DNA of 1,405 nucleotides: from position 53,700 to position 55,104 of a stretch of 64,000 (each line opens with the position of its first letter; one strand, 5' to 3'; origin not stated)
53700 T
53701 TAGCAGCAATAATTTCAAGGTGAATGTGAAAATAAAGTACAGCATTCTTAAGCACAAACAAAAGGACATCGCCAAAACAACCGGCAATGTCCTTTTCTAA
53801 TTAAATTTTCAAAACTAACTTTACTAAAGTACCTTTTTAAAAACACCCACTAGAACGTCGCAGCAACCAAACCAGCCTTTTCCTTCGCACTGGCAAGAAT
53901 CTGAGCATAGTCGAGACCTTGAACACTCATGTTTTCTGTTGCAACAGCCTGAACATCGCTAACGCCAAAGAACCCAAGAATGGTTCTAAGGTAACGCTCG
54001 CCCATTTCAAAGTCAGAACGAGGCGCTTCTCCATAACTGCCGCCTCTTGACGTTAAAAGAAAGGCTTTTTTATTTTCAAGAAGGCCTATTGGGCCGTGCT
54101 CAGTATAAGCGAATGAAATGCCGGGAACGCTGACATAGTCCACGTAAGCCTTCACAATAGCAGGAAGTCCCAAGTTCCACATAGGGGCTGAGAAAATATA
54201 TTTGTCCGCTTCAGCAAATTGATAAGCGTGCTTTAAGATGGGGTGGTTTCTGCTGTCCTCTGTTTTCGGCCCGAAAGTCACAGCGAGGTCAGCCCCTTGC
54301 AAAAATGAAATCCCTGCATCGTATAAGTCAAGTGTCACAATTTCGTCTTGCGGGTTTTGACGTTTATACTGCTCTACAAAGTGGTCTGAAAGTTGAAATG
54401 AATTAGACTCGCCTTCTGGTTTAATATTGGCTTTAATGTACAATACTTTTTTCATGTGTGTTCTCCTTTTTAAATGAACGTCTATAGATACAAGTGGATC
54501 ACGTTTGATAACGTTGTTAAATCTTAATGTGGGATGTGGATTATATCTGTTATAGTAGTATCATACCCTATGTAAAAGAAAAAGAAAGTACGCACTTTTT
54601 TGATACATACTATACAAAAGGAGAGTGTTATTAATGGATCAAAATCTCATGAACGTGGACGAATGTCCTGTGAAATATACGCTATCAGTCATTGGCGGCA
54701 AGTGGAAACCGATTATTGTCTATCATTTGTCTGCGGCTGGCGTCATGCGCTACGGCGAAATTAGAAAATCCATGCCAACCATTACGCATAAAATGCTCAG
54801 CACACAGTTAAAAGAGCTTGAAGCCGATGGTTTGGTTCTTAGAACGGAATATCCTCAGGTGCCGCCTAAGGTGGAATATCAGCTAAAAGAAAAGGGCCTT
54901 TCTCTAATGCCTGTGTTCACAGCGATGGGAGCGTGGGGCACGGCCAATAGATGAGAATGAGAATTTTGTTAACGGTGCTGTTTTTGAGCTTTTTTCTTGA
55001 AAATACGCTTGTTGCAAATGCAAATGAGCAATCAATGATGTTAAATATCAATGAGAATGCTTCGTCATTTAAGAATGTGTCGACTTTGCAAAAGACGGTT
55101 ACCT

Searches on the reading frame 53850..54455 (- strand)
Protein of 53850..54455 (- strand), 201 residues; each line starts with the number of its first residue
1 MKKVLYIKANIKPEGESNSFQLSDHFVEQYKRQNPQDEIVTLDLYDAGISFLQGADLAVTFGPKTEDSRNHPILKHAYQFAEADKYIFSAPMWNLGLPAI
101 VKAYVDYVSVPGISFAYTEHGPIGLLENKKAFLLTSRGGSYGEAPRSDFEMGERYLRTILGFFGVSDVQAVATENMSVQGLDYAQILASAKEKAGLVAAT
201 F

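Call 9: search_protein_families(library=ncbifam, proteins=[window:53850-54455:-], max_evalue=0.00001)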
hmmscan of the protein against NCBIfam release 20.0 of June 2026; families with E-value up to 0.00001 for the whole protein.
window:53850-54455:- (201 aa): 4 families
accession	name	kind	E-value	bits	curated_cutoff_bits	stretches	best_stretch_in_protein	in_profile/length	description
NF010075.0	PRK13556.1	subfamily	1.1e-46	159.4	188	1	1-201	1-208/208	FMN-dependent NADH-azoreductase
NF010074.0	PRK13555.1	equivalog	8.3e-33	113.5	432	1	1-201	23-230/230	FMN-dependent NADH-azoreductase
NF002370.0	PRK01355.1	subfamily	1.5e-25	89.9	143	1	1-179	1-174/199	FMN-dependent NADH-azoreductase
NF007280.0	PRK09739.1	equivalog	1.8e-07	31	162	1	3-170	5-164/199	NAD(P)H oxidoreductase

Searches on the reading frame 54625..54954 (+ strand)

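Call 9: search_protein_families(library=ncbifam, proteins=[window:54625-54954:+], max_evalue=0.00001)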
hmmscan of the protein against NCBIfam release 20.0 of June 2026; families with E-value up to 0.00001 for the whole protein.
window:54625-54954:+ (109 aa): 2 families
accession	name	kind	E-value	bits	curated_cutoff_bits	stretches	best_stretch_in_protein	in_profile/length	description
NF047367.1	redox_TF_RrpA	exception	1.8e-30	105.2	185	1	10-108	2-100/101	MarR family transcription factor RrpA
NF047364.1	redox_TF_RrpB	exception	1.4e-21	76.7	175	1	12-107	3-102/105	MarR family transcription factor RrpB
